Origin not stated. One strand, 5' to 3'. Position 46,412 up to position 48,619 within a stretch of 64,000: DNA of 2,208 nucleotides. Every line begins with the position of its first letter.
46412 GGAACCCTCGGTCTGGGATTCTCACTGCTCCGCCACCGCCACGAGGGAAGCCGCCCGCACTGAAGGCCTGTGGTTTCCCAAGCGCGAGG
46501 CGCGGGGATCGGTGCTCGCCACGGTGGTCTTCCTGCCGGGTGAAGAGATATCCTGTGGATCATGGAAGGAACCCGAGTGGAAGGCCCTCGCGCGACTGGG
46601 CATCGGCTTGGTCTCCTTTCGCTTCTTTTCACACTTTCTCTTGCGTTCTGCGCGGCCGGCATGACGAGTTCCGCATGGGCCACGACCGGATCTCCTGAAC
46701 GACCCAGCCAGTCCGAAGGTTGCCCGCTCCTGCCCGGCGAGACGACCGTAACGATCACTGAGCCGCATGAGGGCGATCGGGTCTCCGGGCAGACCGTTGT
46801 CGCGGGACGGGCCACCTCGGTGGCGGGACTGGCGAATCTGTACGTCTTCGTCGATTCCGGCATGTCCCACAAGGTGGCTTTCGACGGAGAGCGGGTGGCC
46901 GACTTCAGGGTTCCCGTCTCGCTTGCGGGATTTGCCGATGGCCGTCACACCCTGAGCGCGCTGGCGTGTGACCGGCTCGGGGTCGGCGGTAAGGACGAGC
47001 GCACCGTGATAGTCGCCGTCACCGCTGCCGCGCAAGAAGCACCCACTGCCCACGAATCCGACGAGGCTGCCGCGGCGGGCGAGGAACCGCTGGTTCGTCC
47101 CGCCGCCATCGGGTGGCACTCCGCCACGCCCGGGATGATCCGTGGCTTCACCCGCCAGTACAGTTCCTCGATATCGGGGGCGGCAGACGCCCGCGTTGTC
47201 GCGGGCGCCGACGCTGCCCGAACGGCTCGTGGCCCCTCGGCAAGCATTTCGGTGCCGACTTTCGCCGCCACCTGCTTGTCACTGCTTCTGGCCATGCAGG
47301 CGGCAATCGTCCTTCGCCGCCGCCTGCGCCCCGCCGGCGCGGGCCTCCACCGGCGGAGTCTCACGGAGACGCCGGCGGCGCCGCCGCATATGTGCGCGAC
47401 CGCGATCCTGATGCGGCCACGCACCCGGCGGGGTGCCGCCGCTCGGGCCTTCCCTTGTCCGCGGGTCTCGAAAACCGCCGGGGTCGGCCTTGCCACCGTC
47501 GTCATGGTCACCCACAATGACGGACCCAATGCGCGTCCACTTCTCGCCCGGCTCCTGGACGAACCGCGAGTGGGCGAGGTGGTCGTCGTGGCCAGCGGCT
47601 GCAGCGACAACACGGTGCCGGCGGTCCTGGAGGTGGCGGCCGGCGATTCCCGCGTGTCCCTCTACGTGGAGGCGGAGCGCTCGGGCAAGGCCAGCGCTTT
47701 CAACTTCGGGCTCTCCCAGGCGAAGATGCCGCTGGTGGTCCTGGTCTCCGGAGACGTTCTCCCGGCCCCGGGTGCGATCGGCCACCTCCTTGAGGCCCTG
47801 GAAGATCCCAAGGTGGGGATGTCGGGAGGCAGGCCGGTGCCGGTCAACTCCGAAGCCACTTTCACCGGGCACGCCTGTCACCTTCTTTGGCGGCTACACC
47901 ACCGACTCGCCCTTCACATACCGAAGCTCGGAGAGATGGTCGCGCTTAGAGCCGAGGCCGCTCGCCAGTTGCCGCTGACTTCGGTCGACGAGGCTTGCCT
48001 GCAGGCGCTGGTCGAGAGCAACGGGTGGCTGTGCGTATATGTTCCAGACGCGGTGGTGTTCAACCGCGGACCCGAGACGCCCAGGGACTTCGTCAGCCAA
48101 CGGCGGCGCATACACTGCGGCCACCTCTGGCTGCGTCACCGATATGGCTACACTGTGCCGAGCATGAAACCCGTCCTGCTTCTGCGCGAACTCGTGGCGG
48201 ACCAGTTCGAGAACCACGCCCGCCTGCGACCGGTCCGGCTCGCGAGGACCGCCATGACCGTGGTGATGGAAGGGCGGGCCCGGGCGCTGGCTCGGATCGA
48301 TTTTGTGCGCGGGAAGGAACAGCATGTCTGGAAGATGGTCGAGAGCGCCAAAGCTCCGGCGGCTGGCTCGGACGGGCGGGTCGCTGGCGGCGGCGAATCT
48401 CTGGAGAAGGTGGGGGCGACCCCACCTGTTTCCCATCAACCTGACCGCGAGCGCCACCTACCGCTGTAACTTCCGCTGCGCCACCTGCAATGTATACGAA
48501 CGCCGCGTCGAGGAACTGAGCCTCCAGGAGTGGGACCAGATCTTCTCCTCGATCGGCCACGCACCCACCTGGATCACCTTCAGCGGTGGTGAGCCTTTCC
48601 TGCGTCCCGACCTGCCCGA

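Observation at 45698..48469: Paralogous Ig-like surface domains, one fused through a TM helix to a GT2: possible dedicated surface-protein glycosylation system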

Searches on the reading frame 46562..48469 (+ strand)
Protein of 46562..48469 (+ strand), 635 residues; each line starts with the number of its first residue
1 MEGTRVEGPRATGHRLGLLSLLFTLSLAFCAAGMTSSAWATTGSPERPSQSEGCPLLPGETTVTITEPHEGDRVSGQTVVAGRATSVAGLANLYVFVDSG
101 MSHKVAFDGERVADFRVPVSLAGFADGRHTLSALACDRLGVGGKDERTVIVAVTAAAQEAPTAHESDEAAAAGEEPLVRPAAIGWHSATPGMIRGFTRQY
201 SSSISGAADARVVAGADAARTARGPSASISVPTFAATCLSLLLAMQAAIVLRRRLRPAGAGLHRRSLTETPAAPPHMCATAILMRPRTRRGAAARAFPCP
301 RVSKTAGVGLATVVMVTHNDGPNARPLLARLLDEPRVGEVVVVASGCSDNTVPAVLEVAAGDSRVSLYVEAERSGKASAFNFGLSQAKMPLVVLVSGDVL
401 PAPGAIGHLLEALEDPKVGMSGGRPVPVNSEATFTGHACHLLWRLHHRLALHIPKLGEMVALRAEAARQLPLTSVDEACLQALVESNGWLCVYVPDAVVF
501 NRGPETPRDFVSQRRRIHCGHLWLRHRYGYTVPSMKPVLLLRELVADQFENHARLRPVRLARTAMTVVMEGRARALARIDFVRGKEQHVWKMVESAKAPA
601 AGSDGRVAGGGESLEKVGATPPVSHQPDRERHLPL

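Call 3: search_protein_families(library=pfam, proteins=[window:46562-48469:+], max_evalue=0.1)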
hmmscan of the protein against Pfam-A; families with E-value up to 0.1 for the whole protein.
window:46562-48469:+ (635 aa): 6 families
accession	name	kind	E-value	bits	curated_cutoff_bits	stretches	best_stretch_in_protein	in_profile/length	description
PF00535.33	Glycos_transf_2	-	8e-17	62.1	23.3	1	312-439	1-129/168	Glycosyl transferase family 2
PF13641.12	Glyco_tranf_2_3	-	4.6e-12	46.9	27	1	335-518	29-228/230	Glycosyltransferase like family 2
PF13632.12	Glyco_trans_2_3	-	2.1e-06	28.1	27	1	392-526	2-156/198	Glycosyl transferase family group 2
PF17957.7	Big_7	-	0.00079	20.5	24.1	1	62-133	2-70/70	Bacterial Ig domain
PF10648.15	Gmad2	-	0.0057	17.4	25.7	1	63-137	2-81/86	Immunoglobulin-like domain of bacterial spore germination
PF04295.18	GD_AH_second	-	0.0058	17.1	27.3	1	315-387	55-128/136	D-galactarate dehydratase/Altronate hydrolase, second domain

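Call 4: search_protein_families(library=ncbifam, proteins=[window:46562-48469:+], max_evalue=0.1)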
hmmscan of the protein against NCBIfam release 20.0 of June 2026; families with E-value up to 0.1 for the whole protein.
window:46562-48469:+ (635 aa): 9 families
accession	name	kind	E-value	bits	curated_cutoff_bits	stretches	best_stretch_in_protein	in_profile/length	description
TIGR03937.1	PgaC_IcaA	equivalog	1.5e-10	40.6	422.3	1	307-426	43-164/407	poly-beta-1,6-N-acetyl-D-glucosamine synthase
TIGR03965.1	mycofact_glyco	equivalog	1.7e-10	40.4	280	1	308-433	73-199/467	mycofactocin biosynthesis glycosyltransferase MftF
NF041875.1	EPS_EpsD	equivalog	2.1e-05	24.1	370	1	313-413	3-104/325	exopolysaccharide biosynthesis glycosyltransferase EpsD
NF045692.1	OglycostaseCruG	equivalog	0.00013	21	600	1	279-414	12-153/386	2'-O-glycosyltransferase CruG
NF047588.1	GlcsyltransPgfSStrep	equivalog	0.00031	20.1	500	1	339-415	36-112/308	glycosyltransferase PgfS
TIGR04283.1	glyco_like_mftF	equivalog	0.00044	19.9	182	1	312-415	2-99/221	TIGR04283 family arsenosugar biosynthesis glycosyltransferase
TIGR04242.1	nodulat_NodC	equivalog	0.0043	16.1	550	1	340-434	82-177/395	chitooligosaccharide synthase NodC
NF047683.1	TeichurnBiosyTuaG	equivalog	0.048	13.3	400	1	339-398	37-96/252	teichuronic acid biosynthesis protein TuaG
TIGR04182.1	glyco_TIGR04182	equivalog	0.081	12.3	325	0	312-417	3-101/293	S-layer glycoprotein N-glycosyltransferase AglJ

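Call 5: find_homologous_proteins(query=window:46562-48469:+)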
Query window:46562-48469:+ (635 aa): 65 proteins with E <= 0.001 among 8000 candidates.
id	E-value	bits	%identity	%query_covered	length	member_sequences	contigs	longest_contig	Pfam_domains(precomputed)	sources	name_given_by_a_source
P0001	0.0e+0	1332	100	95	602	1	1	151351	PF13632.13,PF13641.13,PF00535.33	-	-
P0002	4.9e-123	430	63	51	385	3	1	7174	PF13641.13,PF00535.33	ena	-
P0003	8.4e-123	429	63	51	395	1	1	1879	PF13641.13,PF00535.33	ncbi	-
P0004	2.8e-122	428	61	52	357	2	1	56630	PF13641.13,PF00535.33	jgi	jgi:biofilm PGA synthesis N-glycosyltransferase PgaC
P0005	5.6e-121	423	62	51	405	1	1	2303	PF13641.13,PF00535.33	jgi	jgi:biofilm PGA synthesis N-glycosyltransferase PgaC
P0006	5.0e-120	420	57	59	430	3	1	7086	PF13641.13,PF00535.33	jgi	jgi:poly-beta-1,6-N-acetyl-D-glucosamine synthase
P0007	5.1e-120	420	62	50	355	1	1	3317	PF13641.13,PF00535.33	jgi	jgi:hypothetical protein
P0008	2.1e-119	418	61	50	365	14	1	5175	PF13641.13,PF00535.33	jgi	jgi:biofilm PGA synthesis N-glycosyltransferase PgaC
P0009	4.2e-119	417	58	56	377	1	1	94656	PF13641.13,PF00535.33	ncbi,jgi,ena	-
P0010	1.1e-118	416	56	56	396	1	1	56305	PF13641.13,PF00535.33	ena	-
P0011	1.2e-118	416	58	53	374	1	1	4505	PF13641.13,PF00535.33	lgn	-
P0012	3.1e-118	414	61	51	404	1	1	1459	PF13641.13,PF00535.33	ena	-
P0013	4.0e-118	414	60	52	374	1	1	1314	PF13641.13,PF00535.33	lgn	-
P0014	5.2e-118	413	61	50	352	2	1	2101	PF13641.13,PF00535.33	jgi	jgi:biofilm PGA synthesis N-glycosyltransferase PgaC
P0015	6.7e-118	413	61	52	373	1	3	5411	PF13641.13,PF00535.33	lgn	-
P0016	2.3e-117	411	58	55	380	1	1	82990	PF13641.13,PF00535.33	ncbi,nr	ncbi:MAG TPA: glycosyltransferase family 2 protein [Acidimicrobiales bacterium]|nr:glycosyltransfera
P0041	1.7e-111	392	64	46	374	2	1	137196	PF13641.13,PF00535.33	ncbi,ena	-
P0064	4.7e-63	232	43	45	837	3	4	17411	PF13506.14,PF13641.13,PF00535.33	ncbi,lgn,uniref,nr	ncbi:MAG: hypothetical protein DLM67_22380 [Candidatus Nephthysia bennettiae]|uniref:glycosyltransfe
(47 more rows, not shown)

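Call 7: find_encoding_contigs(protein=P0009, flank=6000, max_places=2)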
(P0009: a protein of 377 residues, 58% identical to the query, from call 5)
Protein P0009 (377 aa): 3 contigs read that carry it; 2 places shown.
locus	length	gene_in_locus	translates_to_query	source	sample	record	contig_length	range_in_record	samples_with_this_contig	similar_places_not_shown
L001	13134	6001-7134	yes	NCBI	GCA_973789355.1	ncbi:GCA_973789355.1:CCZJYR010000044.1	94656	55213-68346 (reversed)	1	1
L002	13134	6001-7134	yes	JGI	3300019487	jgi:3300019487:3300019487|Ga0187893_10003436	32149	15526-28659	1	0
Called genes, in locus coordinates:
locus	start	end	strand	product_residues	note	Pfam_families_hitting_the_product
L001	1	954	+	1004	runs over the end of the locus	PF09586:YfhO (weak)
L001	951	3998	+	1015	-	PF09586:YfhO (weak)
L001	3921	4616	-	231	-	PF01209:Ubie_methyltran (weak), PF05148:Methyltransf_8 (weak), PF08003:Methyltransf_9 (weak), PF13489:Methyltransf_23, PF08241:Methyltransf_11, PF08242:Methyltransf_12, PF13649:Methyltransf_25, PF13847:Methyltransf_31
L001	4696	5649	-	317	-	PF17957:Big_7 (weak)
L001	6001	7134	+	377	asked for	PF00535:Glycos_transf_2, PF13641:Glyco_tranf_2_3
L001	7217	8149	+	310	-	PF04055:Radical_SAM (faint), PF13186:SPASM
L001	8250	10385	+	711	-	PF01073:3Beta_HSD, PF01370:Epimerase, PF04321:RmlD_sub_bind, PF05368:NmrA, PF07993:NAD_binding_4 (weak), PF13460:NAD_binding_10, PF16363:GDP_Man_Dehyd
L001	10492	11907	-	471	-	PF00890:FAD_binding_2 (faint), PF01134:GIDA (faint), PF01262:AlaDh_PNT_C (faint), PF07992:Pyr_redox_2, PF12831:FAD_oxidored, PF13738:Pyr_redox_3 (weak), PF00070:Pyr_redox, PF02852:Pyr_redox_dim, +6 more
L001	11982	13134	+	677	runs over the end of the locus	-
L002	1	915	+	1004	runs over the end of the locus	PF09586:YfhO (weak)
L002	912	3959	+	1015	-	PF09586:YfhO (weak)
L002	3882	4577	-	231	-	PF01209:Ubie_methyltran (weak), PF05148:Methyltransf_8 (weak), PF08003:Methyltransf_9 (weak), PF13489:Methyltransf_23, PF08241:Methyltransf_11, PF08242:Methyltransf_12, PF13649:Methyltransf_25, PF13847:Methyltransf_31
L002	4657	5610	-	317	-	PF17957:Big_7 (weak)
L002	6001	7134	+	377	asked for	PF00535:Glycos_transf_2, PF13641:Glyco_tranf_2_3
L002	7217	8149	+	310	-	PF04055:Radical_SAM (faint), PF13186:SPASM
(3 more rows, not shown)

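Call 8: find_encoding_contigs(protein=P0016, flank=6000, max_places=2)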
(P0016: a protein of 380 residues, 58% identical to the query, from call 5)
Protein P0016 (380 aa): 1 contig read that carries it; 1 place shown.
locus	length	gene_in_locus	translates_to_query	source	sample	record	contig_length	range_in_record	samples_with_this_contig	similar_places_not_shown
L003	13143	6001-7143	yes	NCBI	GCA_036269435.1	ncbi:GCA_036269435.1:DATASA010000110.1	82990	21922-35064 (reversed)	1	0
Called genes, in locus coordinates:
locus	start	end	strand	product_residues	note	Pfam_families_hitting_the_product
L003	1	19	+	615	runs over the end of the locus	-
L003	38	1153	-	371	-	PF12849:PBP_like_2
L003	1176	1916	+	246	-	PF00535:Glycos_transf_2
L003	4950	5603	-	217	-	PF13489:Methyltransf_23, PF08003:Methyltransf_9 (weak), PF13847:Methyltransf_31, PF08241:Methyltransf_11, PF08242:Methyltransf_12, PF13649:Methyltransf_25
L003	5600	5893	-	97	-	-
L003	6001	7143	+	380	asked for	PF00535:Glycos_transf_2, PF13641:Glyco_tranf_2_3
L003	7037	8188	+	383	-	PF04055:Radical_SAM, PF13186:SPASM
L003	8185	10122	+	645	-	PF01073:3Beta_HSD, PF01370:Epimerase, PF04321:RmlD_sub_bind, PF05368:NmrA, PF07993:NAD_binding_4 (weak), PF13460:NAD_binding_10, PF16363:GDP_Man_Dehyd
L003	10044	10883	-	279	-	PF13489:Methyltransf_23, PF08241:Methyltransf_11, PF08242:Methyltransf_12, PF13649:Methyltransf_25, PF13847:Methyltransf_31 (weak)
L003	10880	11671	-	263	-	PF13489:Methyltransf_23, PF08241:Methyltransf_11, PF08242:Methyltransf_12, PF13649:Methyltransf_25, PF13847:Methyltransf_31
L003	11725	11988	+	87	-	-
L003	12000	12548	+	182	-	PF02622:DUF179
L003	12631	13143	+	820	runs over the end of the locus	PF09586:YfhO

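Call 9: find_encoding_contigs(protein=P0041, flank=6000, max_places=2)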
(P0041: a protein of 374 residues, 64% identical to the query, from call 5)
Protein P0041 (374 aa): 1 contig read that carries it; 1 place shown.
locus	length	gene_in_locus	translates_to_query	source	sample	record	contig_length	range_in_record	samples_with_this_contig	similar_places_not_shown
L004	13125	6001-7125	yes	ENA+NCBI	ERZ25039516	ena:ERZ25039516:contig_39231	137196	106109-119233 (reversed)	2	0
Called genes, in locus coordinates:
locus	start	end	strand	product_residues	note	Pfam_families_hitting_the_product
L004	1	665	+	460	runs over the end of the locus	PF13489:Methyltransf_23, PF08241:Methyltransf_11, PF08242:Methyltransf_12, PF13649:Methyltransf_25, PF13847:Methyltransf_31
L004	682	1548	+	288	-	PF05050:Methyltransf_21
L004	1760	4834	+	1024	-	PF09586:YfhO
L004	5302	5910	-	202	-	PF17957:Big_7 (weak)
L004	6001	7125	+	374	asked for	PF13641:Glyco_tranf_2_3, PF00535:Glycos_transf_2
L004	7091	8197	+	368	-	PF04055:Radical_SAM, PF13186:SPASM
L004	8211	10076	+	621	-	PF01073:3Beta_HSD, PF01370:Epimerase, PF04321:RmlD_sub_bind, PF05368:NmrA, PF07993:NAD_binding_4, PF13460:NAD_binding_10, PF16363:GDP_Man_Dehyd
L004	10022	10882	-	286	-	PF13489:Methyltransf_23, PF13847:Methyltransf_31, PF08241:Methyltransf_11, PF08242:Methyltransf_12, PF13649:Methyltransf_25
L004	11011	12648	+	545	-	PF02310:B12-binding, PF04055:Radical_SAM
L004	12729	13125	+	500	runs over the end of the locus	PF04675:DNA_ligase_A_N, PF01068:DNA_ligase_A_M, PF04679:DNA_ligase_A_C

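Call 28: search_protein_representatives(protein=window:46562-48469:+)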
Query: 635 residues. Proteins with E-value up to 0.001 (for the whole library): 3346; up to 1e-10: 957; up to 1e-30: 331. The best 150 are listed.
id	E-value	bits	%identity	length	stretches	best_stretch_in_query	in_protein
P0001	0.0e+00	1331.6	100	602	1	34-635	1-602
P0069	3.4e-116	405.8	63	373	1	306-614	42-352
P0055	1.2e-104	367.6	59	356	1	303-614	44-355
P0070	4.7e-97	342.6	55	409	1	310-634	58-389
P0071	2.4e-93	330.4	61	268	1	342-598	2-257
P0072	8.4e-75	269.1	47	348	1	306-629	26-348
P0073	2.2e-73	264.4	63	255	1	308-504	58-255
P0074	1.3e-72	261.9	47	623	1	281-597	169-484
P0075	1.2e-65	238.9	43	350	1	281-606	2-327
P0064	1.5e-63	231.9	41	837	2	313-597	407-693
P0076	1.4e-62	228.8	46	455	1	313-599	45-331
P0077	1.9e-62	228.3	48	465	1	325-598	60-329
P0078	8.2e-62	226.2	51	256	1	336-589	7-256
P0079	3.7e-61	224.1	42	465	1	315-598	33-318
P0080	3.8e-61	224.0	45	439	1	313-597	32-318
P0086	1.5e-57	212.1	41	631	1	305-598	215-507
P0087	2.5e-57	211.4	34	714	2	312-598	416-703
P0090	6.5e-57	210.0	41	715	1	321-607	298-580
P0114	2.3e-50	188.4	41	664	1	290-598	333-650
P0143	9.2e-47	176.5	34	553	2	317-597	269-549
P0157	4.2e-46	174.3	36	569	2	335-598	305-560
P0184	2.5e-43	165.1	34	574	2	336-597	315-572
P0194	1.2e-42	162.9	36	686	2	307-599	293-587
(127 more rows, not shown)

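Call 29: search_protein_families(library=pfam, proteins=[P0074, P0064, P0086, P0087, P0090, P0143, P0157, P0184, P0194, P0114], max_evalue=0.01)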
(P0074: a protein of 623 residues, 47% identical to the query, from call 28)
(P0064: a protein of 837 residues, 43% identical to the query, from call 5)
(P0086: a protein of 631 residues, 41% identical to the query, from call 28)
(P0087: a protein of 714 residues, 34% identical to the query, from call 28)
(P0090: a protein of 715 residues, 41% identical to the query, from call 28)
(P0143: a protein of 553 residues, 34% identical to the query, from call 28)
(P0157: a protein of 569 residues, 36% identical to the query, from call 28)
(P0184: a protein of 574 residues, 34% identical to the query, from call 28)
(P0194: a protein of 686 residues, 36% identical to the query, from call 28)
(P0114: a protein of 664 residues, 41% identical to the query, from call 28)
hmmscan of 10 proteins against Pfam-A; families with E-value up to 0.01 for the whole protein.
P0074 (623 aa): 4 families
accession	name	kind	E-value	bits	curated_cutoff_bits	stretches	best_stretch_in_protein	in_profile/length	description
PF00535.33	Glycos_transf_2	-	8e-25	88.1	23.3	1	197-332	1-132/168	Glycosyl transferase family 2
PF13641.12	Glyco_tranf_2_3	-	2.2e-18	67.6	27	1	196-324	3-132/230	Glycosyltransferase like family 2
PF13506.12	Glyco_transf_21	-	0.00044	20.2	21.7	1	255-323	4-75/174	Glycosyl transferase family 21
PF13632.12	Glyco_trans_2_3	-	0.00069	19.9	27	1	282-439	3-163/198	Glycosyl transferase family group 2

P0064 (837 aa): 5 families
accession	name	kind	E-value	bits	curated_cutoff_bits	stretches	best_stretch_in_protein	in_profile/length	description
PF00535.33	Glycos_transf_2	-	9e-48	162.8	23.3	2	20-187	1-163/168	Glycosyl transferase family 2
PF13641.12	Glyco_tranf_2_3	-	1.3e-24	88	27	2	405-531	3-130/230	Glycosyltransferase like family 2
PF13506.12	Glyco_transf_21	-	1.8e-08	34.5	21.7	1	466-546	7-89/174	Glycosyl transferase family 21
PF13632.12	Glyco_trans_2_3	-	0.00012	22.4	27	1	528-658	68-165/198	Glycosyl transferase family group 2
PF13704.12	Glyco_tranf_2_4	-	0.0037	18.2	27.5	0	416-472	5-54/98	Glycosyl transferase family 2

P0086 (631 aa): 7 families
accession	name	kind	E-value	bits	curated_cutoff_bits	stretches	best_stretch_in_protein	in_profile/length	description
PF00535.33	Glycos_transf_2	-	5.3e-45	153.8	23.3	2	221-353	1-130/168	Glycosyl transferase family 2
PF13641.12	Glyco_tranf_2_3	-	3.4e-24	86.6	27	1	220-429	3-226/230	Glycosyltransferase like family 2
PF12804.13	NTP_transf_3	-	2e-08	35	27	1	9-64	68-125/160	MobA-like NTP transferase domain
PF13506.12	Glyco_transf_21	-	6.2e-08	32.7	21.7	1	287-345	16-74/174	Glycosyl transferase family 21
PF13632.12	Glyco_trans_2_3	-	8.8e-08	32.6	27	1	306-435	3-144/198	Glycosyl transferase family group 2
PF10111.15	Glyco_tranf_2_2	-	0.0035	17.3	27.3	1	224-322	4-102/276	Glycosyltransferase like family 2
PF00990.26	GGDEF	-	0.0067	16.7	23.8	0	516-627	31-145/161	Diguanylate cyclase, GGDEF domain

P0087 (714 aa): 7 families
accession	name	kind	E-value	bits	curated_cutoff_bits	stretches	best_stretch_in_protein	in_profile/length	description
PF00535.33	Glycos_transf_2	-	2.4e-48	164.7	23.3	2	46-214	1-165/168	Glycosyl transferase family 2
PF13641.12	Glyco_tranf_2_3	-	7.5e-42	144.3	27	2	43-265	1-228/230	Glycosyltransferase like family 2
PF13632.12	Glyco_trans_2_3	-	1.9e-33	116.4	27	2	130-331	1-192/198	Glycosyl transferase family group 2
PF10111.15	Glyco_tranf_2_2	-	9e-15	55.3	27.3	1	46-148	1-102/276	Glycosyltransferase like family 2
PF13506.12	Glyco_transf_21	-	2.9e-12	46.8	21.7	1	125-243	28-149/174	Glycosyl transferase family 21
PF00483.29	NTP_transferase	-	0.00036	20.6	21.2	0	83-155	52-127/245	Nucleotidyl transferase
PF13704.12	Glyco_tranf_2_4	-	0.0004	21.3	27.5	0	53-140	2-84/98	Glycosyl transferase family 2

P0090 (715 aa): 4 families
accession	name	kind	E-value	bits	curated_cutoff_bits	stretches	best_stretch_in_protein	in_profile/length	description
PF00535.33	Glycos_transf_2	-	5e-49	166.9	23.3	2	12-176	2-165/168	Glycosyl transferase family 2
PF13641.12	Glyco_tranf_2_3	-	2.8e-18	67.2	27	2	284-412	3-133/230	Glycosyltransferase like family 2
PF13632.12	Glyco_trans_2_3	-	5.7e-09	36.5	27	1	370-504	3-145/198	Glycosyl transferase family group 2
PF10111.15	Glyco_tranf_2_2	-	0.0055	16.7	27.3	0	13-102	3-91/276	Glycosyltransferase like family 2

P0143 (553 aa): 4 families
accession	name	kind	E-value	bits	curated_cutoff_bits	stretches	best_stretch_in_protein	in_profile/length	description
PF00535.33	Glycos_transf_2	-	7.9e-56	189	23.3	2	4-163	1-164/168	Glycosyl transferase family 2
PF13641.12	Glyco_tranf_2_3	-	1.2e-17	65.2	27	2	263-472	3-226/230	Glycosyltransferase like family 2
PF13632.12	Glyco_trans_2_3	-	2.1e-06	28.1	27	1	349-527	3-184/198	Glycosyl transferase family group 2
PF13704.12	Glyco_tranf_2_4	-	0.00083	20.2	27.5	0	291-357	17-84/98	Glycosyl transferase family 2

P0157 (569 aa): 5 families
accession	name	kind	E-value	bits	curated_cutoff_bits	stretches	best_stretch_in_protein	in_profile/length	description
PF00535.33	Glycos_transf_2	-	3.7e-45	154.3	23.3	2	18-174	1-156/168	Glycosyl transferase family 2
PF13641.12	Glyco_tranf_2_3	-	8e-23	82.1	27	2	17-131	3-119/230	Glycosyltransferase like family 2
PF10111.15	Glyco_tranf_2_2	-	1.8e-13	51.1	27.3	2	18-119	1-102/276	Glycosyltransferase like family 2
PF13704.12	Glyco_tranf_2_4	-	9.6e-06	26.5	27.5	0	24-108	1-81/98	Glycosyl transferase family 2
PF13632.12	Glyco_trans_2_3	-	9e-05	22.8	27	1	439-529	94-176/198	Glycosyl transferase family group 2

P0184 (574 aa): 8 families
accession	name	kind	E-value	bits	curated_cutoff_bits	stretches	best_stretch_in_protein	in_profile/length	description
PF00535.33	Glycos_transf_2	-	1.4e-46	159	23.3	2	287-404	1-116/168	Glycosyl transferase family 2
PF13641.12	Glyco_tranf_2_3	-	3.1e-20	73.6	27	2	286-415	3-133/230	Glycosyltransferase like family 2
PF13632.12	Glyco_trans_2_3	-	2.3e-06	28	27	1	376-550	7-184/198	Glycosyl transferase family group 2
PF13506.12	Glyco_transf_21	-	4.4e-06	26.7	21.7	1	352-442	15-110/174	Glycosyl transferase family 21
PF13704.12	Glyco_tranf_2_4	-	9.2e-06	26.5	27.5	0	294-365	2-68/98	Glycosyl transferase family 2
PF20202.4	DUF6564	-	0.002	18.3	25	0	29-119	19-113/230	Domain of unknown function (DUF6564)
PF10111.15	Glyco_tranf_2_2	-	0.0064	16.4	27.3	0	299-388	12-102/276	Glycosyltransferase like family 2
PF13712.12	Glyco_tranf_2_5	-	0.0087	16.2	27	0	355-424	41-115/210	Glycosyltransferase like family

P0194 (686 aa): 3 families
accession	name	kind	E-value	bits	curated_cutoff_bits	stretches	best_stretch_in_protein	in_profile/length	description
PF00535.33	Glycos_transf_2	-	1.4e-44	152.4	23.3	2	37-198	2-165/168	Glycosyl transferase family 2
PF13641.12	Glyco_tranf_2_3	-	7.9e-18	65.7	27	1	304-510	8-228/230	Glycosyltransferase like family 2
PF13704.12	Glyco_tranf_2_4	-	0.0047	17.8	27.5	0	329-357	19-45/98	Glycosyl transferase family 2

P0114 (664 aa): 5 families
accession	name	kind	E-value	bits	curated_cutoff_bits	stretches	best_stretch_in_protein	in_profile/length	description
PF00535.33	Glycos_transf_2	-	6.1e-17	62.5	23.3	1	356-482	1-124/168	Glycosyl transferase family 2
PF13641.12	Glyco_tranf_2_3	-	7.9e-17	62.5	27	1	355-570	3-225/230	Glycosyltransferase like family 2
PF13632.12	Glyco_trans_2_3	-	2.5e-10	41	27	1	441-607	3-165/198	Glycosyl transferase family group 2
PF13440.11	Polysacc_synt_3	-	1.2e-05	25.1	23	1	6-241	56-292/293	Polysaccharide biosynthesis protein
PF13506.12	Glyco_transf_21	-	0.0013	18.7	21.7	1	416-522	10-116/174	Glycosyl transferase family 21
